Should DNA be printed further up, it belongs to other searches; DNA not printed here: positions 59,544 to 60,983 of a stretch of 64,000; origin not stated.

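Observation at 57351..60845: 1164-aa fusion of an AGE-like six-hairpin domain, an NDP-sugar pyrophosphorylase and an unknown C-terminal domain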

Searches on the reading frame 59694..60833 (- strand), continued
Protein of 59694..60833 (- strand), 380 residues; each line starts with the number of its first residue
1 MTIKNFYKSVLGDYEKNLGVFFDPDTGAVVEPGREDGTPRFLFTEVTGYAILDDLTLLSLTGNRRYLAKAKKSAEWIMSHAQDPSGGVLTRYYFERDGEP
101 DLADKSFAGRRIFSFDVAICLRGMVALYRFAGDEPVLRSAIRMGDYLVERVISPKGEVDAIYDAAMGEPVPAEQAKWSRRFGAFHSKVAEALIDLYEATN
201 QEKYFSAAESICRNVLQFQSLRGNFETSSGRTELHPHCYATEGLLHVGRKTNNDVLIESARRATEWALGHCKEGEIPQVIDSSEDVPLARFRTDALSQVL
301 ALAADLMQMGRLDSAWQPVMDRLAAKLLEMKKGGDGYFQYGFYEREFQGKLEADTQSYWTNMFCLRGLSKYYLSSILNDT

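Call 62: search_protein_families(library=pfam, proteins=[P0062, P0064, P0067, P0080, P0091, P0101, P0117, P0123, P0125, P0139], max_evalue=0.0001)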
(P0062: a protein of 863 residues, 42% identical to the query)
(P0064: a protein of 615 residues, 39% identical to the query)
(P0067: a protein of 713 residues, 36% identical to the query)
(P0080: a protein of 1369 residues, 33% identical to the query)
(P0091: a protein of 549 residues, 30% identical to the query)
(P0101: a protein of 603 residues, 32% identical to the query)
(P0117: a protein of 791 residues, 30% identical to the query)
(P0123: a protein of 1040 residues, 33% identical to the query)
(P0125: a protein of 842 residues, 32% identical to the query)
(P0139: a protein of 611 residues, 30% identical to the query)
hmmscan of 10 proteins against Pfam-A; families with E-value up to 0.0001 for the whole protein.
P0062 (863 aa): 0 families

P0064 (615 aa): 2 families
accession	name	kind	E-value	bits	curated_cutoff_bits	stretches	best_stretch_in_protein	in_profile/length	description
PF13676.11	TIR_2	-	5.8e-12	46.6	28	1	4-102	1-98/122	TIR domain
PF00483.29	NTP_transferase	-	1.3e-06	28.6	21.2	1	546-590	2-44/245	Nucleotidyl transferase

P0067 (713 aa): 6 families
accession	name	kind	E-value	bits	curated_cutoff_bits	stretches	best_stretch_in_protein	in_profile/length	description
PF00551.24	Formyl_trans_N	-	1.3e-26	93.9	26.1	1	11-184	1-176/181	Formyl transferase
PF02911.23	Formyl_trans_C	-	5e-18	65.6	21.1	1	215-316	4-99/100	Formyl transferase, C-terminal domain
PF09492.16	Pec_lyase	-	3.4e-10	40.1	22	1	449-492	47-90/292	Pectic acid lyase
PF03663.20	Glyco_hydro_76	-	4.6e-09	36.7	25.9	1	340-475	122-253/366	Glycosyl hydrolase family 76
PF01532.26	Glyco_hydro_47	-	4.3e-07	29.7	22.9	1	356-589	87-309/455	Glycosyl hydrolase family 47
PF06917.19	Pectate_lyase_2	-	8.5e-07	28.4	26.6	0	445-495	407-457/491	Periplasmic pectate lyase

P0080 (1369 aa): 6 families
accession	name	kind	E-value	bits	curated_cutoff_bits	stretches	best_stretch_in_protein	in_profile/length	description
PF02350.25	Epimerase_2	-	1.7e-84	284.1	30.6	1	743-1084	6-345/347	UDP-N-acetylglucosamine 2-epimerase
PF07944.18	Beta-AFase-like_GH127_cat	-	1.9e-07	30.9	24.9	1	407-519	50-162/376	Beta-L-arabinofuranosidase, GH127 catalytic domain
PF03663.20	Glyco_hydro_76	-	1.5e-06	28.4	25.9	1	318-447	129-251/366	Glycosyl hydrolase family 76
PF07470.19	Glyco_hydro_88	-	1.7e-06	27.7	26.6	0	405-523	19-117/352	Glycosyl Hydrolase Family 88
PF06917.19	Pectate_lyase_2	-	3.9e-06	26.3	26.6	0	417-457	405-445/491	Periplasmic pectate lyase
PF09492.16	Pec_lyase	-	2.8e-05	24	22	0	421-457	45-81/292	Pectic acid lyase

P0091 (549 aa): 6 families
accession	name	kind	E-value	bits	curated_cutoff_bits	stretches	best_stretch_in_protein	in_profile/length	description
PF00132.30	Hexapep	-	8e-28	95.4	27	3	58-91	2-35/36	Bacterial transferase hexapeptide (six repeats)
PF25084.1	LbH_EIF2B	-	1.8e-10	41.2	54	1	9-90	9-93/105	EIF2B subunit epsilon LbH domain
PF14602.12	Hexapep_2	-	1.4e-09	37.9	27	0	117-143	10-34/34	Hexapeptide repeat of succinyl-transferase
PF07470.19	Glyco_hydro_88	-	2.1e-08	34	26.6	1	262-397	10-125/352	Glycosyl Hydrolase Family 88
PF01532.26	Glyco_hydro_47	-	9.7e-08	31.9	22.9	1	285-410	83-212/455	Glycosyl hydrolase family 47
PF03663.20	Glyco_hydro_76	-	3.6e-05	23.9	25.9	0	190-316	130-254/366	Glycosyl hydrolase family 76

P0101 (603 aa): 5 families
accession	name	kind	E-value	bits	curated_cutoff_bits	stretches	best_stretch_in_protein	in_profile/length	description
PF00551.24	Formyl_trans_N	-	4.2e-18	66.2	26.1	1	89-194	75-180/181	Formyl transferase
PF03663.20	Glyco_hydro_76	-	5.9e-08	33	25.9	1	347-444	157-254/366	Glycosyl hydrolase family 76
PF07470.19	Glyco_hydro_88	-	4.6e-06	26.3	26.6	1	335-453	20-120/352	Glycosyl Hydrolase Family 88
PF07944.18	Beta-AFase-like_GH127_cat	-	1.2e-05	24.9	24.9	0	286-445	61-211/376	Beta-L-arabinofuranosidase, GH127 catalytic domain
PF09492.16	Pec_lyase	-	2.9e-05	23.9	22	0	353-385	48-80/292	Pectic acid lyase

P0117 (791 aa): 7 families
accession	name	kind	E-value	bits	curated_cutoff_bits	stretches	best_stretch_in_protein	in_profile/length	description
PF02350.25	Epimerase_2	-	6.2e-80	269.1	30.6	1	45-384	8-346/347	UDP-N-acetylglucosamine 2-epimerase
PF07470.19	Glyco_hydro_88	-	1.2e-10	41.3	26.6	1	516-626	24-112/352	Glycosyl Hydrolase Family 88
PF07944.18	Beta-AFase-like_GH127_cat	-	1.6e-10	41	24.9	1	520-624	124-211/376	Beta-L-arabinofuranosidase, GH127 catalytic domain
PF03663.20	Glyco_hydro_76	-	4.2e-07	30.3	25.9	1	465-556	164-254/366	Glycosyl hydrolase family 76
PF06662.19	C5-epim_C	-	1.3e-05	25.3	23.3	0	522-562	30-71/188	D-glucuronyl C5-epimerase C-terminus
PF06917.19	Pectate_lyase_2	-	4.6e-05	22.7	26.6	0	596-634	411-449/491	Periplasmic pectate lyase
PF01532.26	Glyco_hydro_47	-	8.6e-05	22.1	22.9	0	527-625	84-184/455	Glycosyl hydrolase family 47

P0123 (1040 aa): 1 family
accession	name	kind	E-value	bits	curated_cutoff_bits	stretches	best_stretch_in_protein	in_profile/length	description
PF02779.29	Transket_pyr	-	7.7e-07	29.4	27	1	357-474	43-163/174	Transketolase, pyrimidine binding domain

P0125 (842 aa): 1 family
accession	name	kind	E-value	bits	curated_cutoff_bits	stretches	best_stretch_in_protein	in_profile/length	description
PF03663.20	Glyco_hydro_76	-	8.7e-06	25.9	25.9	0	497-606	149-255/366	Glycosyl hydrolase family 76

P0139 (611 aa): 2 families
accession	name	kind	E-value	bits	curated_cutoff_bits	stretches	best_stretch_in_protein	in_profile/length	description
PF00132.30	Hexapep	-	6.5e-23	79.9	27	2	36-69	2-35/36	Bacterial transferase hexapeptide (six repeats)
PF25084.1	LbH_EIF2B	-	8.3e-11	42.3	54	1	26-105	12-94/105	EIF2B subunit epsilon LbH domain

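Call 63: search_protein_families(library=pfam, proteins=[P0073, P0077, P0138, P0149, P0163, P0175, P0184, P0189, P0196], max_evalue=0.0001)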
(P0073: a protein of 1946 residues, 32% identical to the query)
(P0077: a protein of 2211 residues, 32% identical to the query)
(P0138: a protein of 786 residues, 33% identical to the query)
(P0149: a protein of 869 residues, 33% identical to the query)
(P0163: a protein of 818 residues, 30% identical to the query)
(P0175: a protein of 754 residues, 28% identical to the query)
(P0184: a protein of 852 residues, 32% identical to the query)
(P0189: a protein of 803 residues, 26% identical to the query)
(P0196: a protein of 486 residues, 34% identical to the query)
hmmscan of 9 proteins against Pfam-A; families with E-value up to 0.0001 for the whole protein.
P0073 (1946 aa): 5 families
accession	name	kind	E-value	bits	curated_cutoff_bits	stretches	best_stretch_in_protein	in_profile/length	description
PF02350.25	Epimerase_2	-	3.9e-86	289.5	30.6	1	199-537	5-344/347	UDP-N-acetylglucosamine 2-epimerase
PF02780.25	Transketolase_C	-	1.3e-06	28.7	25.9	1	1102-1211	9-124/124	Transketolase, C-terminal domain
PF07470.19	Glyco_hydro_88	-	5.4e-05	22.8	26.6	0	1327-1446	19-118/352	Glycosyl Hydrolase Family 88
PF06917.19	Pectate_lyase_2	-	8.4e-05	21.9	26.6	0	1334-1377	400-443/491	Periplasmic pectate lyase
PF13292.11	DXP_synthase_N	-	9.5e-05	22.2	21.2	0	588-631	11-54/274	1-deoxy-D-xylulose-5-phosphate synthase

P0077 (2211 aa): 17 families
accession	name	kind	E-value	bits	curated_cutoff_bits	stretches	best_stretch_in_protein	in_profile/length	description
PF02350.25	Epimerase_2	-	6.2e-90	302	30.6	1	1581-1921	9-345/347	UDP-N-acetylglucosamine 2-epimerase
PF00483.29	NTP_transferase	-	1.3e-23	84.3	21.2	1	268-559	1-232/245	Nucleotidyl transferase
PF13847.12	Methyltransf_31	-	2e-22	79.9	27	1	861-1013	1-144/145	Methyltransferase domain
PF13649.12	Methyltransf_25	-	2.2e-17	64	27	1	867-966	1-97/97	Methyltransferase domain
PF08241.18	Methyltransf_11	-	2e-14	54.4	21.2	1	868-970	1-95/95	Methyltransferase domain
PF08242.18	Methyltransf_12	-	1.3e-12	48.7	30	1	868-967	1-97/98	Methyltransferase domain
PF13489.12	Methyltransf_23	-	6.5e-12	45.9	27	1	855-1017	14-161/164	Methyltransferase domain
PF03663.20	Glyco_hydro_76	-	8.4e-10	39.1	25.9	1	1138-1282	111-249/366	Glycosyl hydrolase family 76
PF01209.24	Ubie_methyltran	-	7.4e-09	35.7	20.1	1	859-970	43-151/233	ubiE/COQ5 methyltransferase family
PF07470.19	Glyco_hydro_88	-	1.5e-08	34.5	26.6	1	1235-1363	12-120/352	Glycosyl Hydrolase Family 88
PF02353.26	CMAS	-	1.6e-07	31.4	27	1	861-972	60-166/273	Mycolic acid cyclopropane synthetase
PF02390.23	Methyltransf_4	-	2.6e-07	30.7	24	1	867-937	5-76/173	Putative methyltransferase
PF06325.19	PrmA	-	2.6e-06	27.6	22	1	855-971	153-259/296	Ribosomal protein L11 methyltransferase (PrmA)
PF06917.19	Pectate_lyase_2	-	2.8e-06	26.8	26.6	0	1250-1294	401-445/491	Periplasmic pectate lyase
PF07944.18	Beta-AFase-like_GH127_cat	-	5.5e-06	26.1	24.9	1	1185-1355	60-211/376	Beta-L-arabinofuranosidase, GH127 catalytic domain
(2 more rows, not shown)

P0138 (786 aa): 2 families
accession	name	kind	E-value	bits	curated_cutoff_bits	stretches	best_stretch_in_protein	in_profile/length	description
PF02350.25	Epimerase_2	-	2.2e-83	280.4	30.6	1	59-385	23-346/347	UDP-N-acetylglucosamine 2-epimerase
PF07470.19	Glyco_hydro_88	-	5.7e-06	26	26.6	0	498-539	26-67/352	Glycosyl Hydrolase Family 88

P0149 (869 aa): 2 families
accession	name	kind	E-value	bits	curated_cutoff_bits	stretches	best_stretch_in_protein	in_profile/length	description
PF02350.25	Epimerase_2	-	2.7e-85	286.7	30.6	1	62-412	5-347/347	UDP-N-acetylglucosamine 2-epimerase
PF03663.20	Glyco_hydro_76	-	4.4e-05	23.6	25.9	0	572-713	155-286/366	Glycosyl hydrolase family 76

P0163 (818 aa): 2 families
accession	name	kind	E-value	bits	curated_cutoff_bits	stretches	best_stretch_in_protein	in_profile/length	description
PF02350.25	Epimerase_2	-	2.6e-93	313.1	30.6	1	52-404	5-346/347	UDP-N-acetylglucosamine 2-epimerase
PF07470.19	Glyco_hydro_88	-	7.8e-07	28.8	26.6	0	524-573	13-62/352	Glycosyl Hydrolase Family 88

P0175 (754 aa): 8 families
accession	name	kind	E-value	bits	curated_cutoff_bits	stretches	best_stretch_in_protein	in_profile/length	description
PF02350.25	Epimerase_2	-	3.4e-92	309.4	30.6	1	29-319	56-347/347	UDP-N-acetylglucosamine 2-epimerase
PF07944.18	Beta-AFase-like_GH127_cat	-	1.2e-09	38.1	24.9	0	478-506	177-205/376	Beta-L-arabinofuranosidase, GH127 catalytic domain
PF13579.12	Glyco_trans_4_4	-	4.9e-09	37.2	29.7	1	11-125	44-157/158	Glycosyl transferase 4-like domain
PF07470.19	Glyco_hydro_88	-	3.5e-08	33.3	26.6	1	465-581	18-112/352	Glycosyl Hydrolase Family 88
PF06917.19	Pectate_lyase_2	-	4.6e-07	29.3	26.6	0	403-522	336-448/491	Periplasmic pectate lyase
PF01532.26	Glyco_hydro_47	-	8.9e-07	28.7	22.9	1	482-580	84-184/455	Glycosyl hydrolase family 47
PF06662.19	C5-epim_C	-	2.8e-06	27.4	23.3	0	475-508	28-61/188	D-glucuronyl C5-epimerase C-terminus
PF03663.20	Glyco_hydro_76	-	3.2e-05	24.1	25.9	0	469-515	212-258/366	Glycosyl hydrolase family 76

P0184 (852 aa): 5 families
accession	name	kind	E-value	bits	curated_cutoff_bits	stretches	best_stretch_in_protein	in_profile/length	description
PF02350.25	Epimerase_2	-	1.2e-86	291.2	30.6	1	134-428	50-346/347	UDP-N-acetylglucosamine 2-epimerase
PF07944.18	Beta-AFase-like_GH127_cat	-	5.1e-09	36.1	24.9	0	622-653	180-211/376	Beta-L-arabinofuranosidase, GH127 catalytic domain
PF03663.20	Glyco_hydro_76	-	6.2e-07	29.7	25.9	1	538-651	142-253/366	Glycosyl hydrolase family 76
PF07470.19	Glyco_hydro_88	-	1.2e-05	25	26.6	0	545-655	24-112/352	Glycosyl Hydrolase Family 88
PF06662.19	C5-epim_C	-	4e-05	23.6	23.3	0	547-582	26-61/188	D-glucuronyl C5-epimerase C-terminus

P0189 (803 aa): 2 families
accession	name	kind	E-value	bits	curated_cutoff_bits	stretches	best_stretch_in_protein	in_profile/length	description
PF02350.25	Epimerase_2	-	1.5e-111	373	30.6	1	41-375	7-346/347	UDP-N-acetylglucosamine 2-epimerase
PF13579.12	Glyco_trans_4_4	-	4.2e-06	27.6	29.7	1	88-185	59-157/158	Glycosyl transferase 4-like domain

P0196 (486 aa): 1 family
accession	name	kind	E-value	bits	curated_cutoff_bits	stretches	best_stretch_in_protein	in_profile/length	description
PF07470.19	Glyco_hydro_88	-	4.4e-05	23.1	26.6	0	199-256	57-118/352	Glycosyl Hydrolase Family 88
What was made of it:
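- Closest known: GNE. Same: An Epimerase_2 domain is fused in one chain to a downstream sugar-processing domain, as in P0117 and P0138 (calls 62, 63).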

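Call 70: search_protein_families(library=padloc, proteins=[P0066, P0121, P0062], max_evalue=0.01)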
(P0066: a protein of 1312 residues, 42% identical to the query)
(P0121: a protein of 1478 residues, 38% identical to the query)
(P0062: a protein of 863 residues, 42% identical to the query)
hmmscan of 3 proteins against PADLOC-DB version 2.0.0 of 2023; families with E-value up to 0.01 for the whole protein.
P0066 (1312 aa): 1 family
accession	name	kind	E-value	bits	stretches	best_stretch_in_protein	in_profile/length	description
PDLC00436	ThsB1|ThsB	-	1.2e-05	22.9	1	8-90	36-120/183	TIR-like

P0121 (1478 aa): 0 families

P0062 (863 aa): 0 families

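Call 78: find_homologous_proteins(query=L024:7908-9011:+, max_evalue=1e-10)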
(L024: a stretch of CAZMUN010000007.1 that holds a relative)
Query L024:7908-9011:+ (368 aa): 357 proteins with E <= 1e-10 among 4100 candidates; the best 120 are listed.
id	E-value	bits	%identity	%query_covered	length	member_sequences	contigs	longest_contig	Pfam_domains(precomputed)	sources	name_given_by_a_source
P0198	5.3e-248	840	100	100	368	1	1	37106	-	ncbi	-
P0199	4.6e-170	584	70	100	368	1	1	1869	-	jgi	jgi:hypothetical protein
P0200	4.8e-152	524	64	100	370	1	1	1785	-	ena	-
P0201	6.4e-142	491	60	99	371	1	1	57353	PF06917.20,PF07470.20,PF25840.1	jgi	-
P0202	7.0e-140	484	61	99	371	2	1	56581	PF25840.1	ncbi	ncbi:MAG: hypothetical protein WC634_01215 [archaeon]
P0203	1.1e-139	484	63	99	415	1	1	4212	PF25840.1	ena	-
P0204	2.5e-139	482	61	98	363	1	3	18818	PF25840.1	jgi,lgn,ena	-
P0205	5.4e-137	475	60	98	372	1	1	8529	PF06917.20,PF25840.1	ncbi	-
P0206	3.6e-135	469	59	97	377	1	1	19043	PF25840.1,PF07944.19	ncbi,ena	-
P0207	2.1e-134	466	59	99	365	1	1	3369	-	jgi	-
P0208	1.1e-128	447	58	99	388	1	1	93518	PF25840.1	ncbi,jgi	-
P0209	8.7e-124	431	56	97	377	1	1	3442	PF25840.1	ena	-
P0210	1.1e-122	428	54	99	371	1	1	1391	PF07470.20,PF25840.1,PF07944.19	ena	-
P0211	3.1e-121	423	55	99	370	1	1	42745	PF06917.20,PF07470.20,PF25840.1,PF07944.19,PF13243.13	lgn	-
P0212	7.0e-111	389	51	96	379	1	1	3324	PF07470.20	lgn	-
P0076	7.5e-100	353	49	95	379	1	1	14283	PF07470.20,PF25840.1,PF07944.19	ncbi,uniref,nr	ncbi:MAG: hypothetical protein JW744_04525 [Candidatus Diapherotrites archaeon]|uniref:Terpene cycla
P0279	1.8e-74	269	41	96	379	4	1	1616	PF09492.17,PF01532.27,PF07221.18,PF07470.20,PF25840.1,PF07944.19,PF03663.21,PF06662.20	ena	-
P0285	7.0e-74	267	42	96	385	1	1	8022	PF25840.1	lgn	-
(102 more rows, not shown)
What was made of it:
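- Databases call standalone members GH88 or GH76 (call 78).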

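Call 80: search_protein_families(library=pfam, proteins=[P0198, P0202, P0208, P0076, P0285], max_evalue=0.01)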
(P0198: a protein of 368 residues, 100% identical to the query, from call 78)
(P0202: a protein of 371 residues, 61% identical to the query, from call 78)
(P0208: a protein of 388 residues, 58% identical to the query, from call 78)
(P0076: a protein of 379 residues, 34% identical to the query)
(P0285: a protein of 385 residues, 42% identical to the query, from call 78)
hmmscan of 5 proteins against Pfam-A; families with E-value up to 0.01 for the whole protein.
P0198 (368 aa): 1 family
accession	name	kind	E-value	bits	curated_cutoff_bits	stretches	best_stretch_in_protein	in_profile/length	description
PF14300.12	DMP19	-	0.0046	18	25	0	257-306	12-59/112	DMP19-like protein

P0202 (371 aa): 4 families
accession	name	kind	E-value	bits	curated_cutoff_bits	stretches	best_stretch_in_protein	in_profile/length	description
PF00432.27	Prenyltrans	-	3.4e-05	23.9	26.5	0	297-365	36-99/304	Prenyltransferase alpha-alpha toroid domain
PF09492.16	Pec_lyase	-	0.00076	19.3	22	0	188-220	50-82/292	Pectic acid lyase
PF07944.18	Beta-AFase-like_GH127_cat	-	0.0016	17.9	24.9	0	108-257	122-252/376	Beta-L-arabinofuranosidase, GH127 catalytic domain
PF07470.19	Glyco_hydro_88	-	0.0035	16.8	26.6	0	102-221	20-120/352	Glycosyl Hydrolase Family 88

P0208 (388 aa): 5 families
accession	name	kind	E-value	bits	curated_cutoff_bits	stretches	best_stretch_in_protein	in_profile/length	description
PF00432.27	Prenyltrans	-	8.8e-05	22.5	26.5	0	308-371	36-92/304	Prenyltransferase alpha-alpha toroid domain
PF07944.18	Beta-AFase-like_GH127_cat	-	0.00014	21.4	24.9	1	118-229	121-216/376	Beta-L-arabinofuranosidase, GH127 catalytic domain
PF13243.12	SQHop_cyclase_C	-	0.0027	17.3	26.1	0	260-289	86-115/319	Squalene-hopene cyclase C-terminal domain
PF07470.19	Glyco_hydro_88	-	0.003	17.1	26.6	0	112-235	19-123/352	Glycosyl Hydrolase Family 88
PF09492.16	Pec_lyase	-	0.0033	17.2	22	0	258-292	55-89/292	Pectic acid lyase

P0076 (379 aa): 6 families
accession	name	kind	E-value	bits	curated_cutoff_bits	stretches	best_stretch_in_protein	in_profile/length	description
PF07470.19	Glyco_hydro_88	-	1.9e-10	40.7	26.6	2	156-271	13-117/352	Glycosyl Hydrolase Family 88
PF07944.18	Beta-AFase-like_GH127_cat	-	1.6e-06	27.9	24.9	1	99-230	115-223/376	Beta-L-arabinofuranosidase, GH127 catalytic domain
PF06662.19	C5-epim_C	-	0.0003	20.8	23.3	0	100-157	19-76/188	D-glucuronyl C5-epimerase C-terminus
PF03663.20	Glyco_hydro_76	-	0.00036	20.6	25.9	1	60-147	172-256/366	Glycosyl hydrolase family 76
PF06917.19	Pectate_lyase_2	-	0.002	17.3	26.6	0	182-229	409-456/491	Periplasmic pectate lyase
PF13243.12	SQHop_cyclase_C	-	0.0071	15.8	26.1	0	248-275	86-113/319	Squalene-hopene cyclase C-terminal domain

P0285 (385 aa): 4 families
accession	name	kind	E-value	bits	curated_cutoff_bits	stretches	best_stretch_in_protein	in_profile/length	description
PF06917.19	Pectate_lyase_2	-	5.5e-05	22.5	26.6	0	119-162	404-447/491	Periplasmic pectate lyase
PF07470.19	Glyco_hydro_88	-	7.6e-05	22.3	26.6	1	110-222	21-112/352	Glycosyl Hydrolase Family 88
PF01532.26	Glyco_hydro_47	-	9.2e-05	22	22.9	1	130-221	90-184/455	Glycosyl hydrolase family 47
PF09492.16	Pec_lyase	-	0.00085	19.1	22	0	198-226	53-81/292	Pectic acid lyase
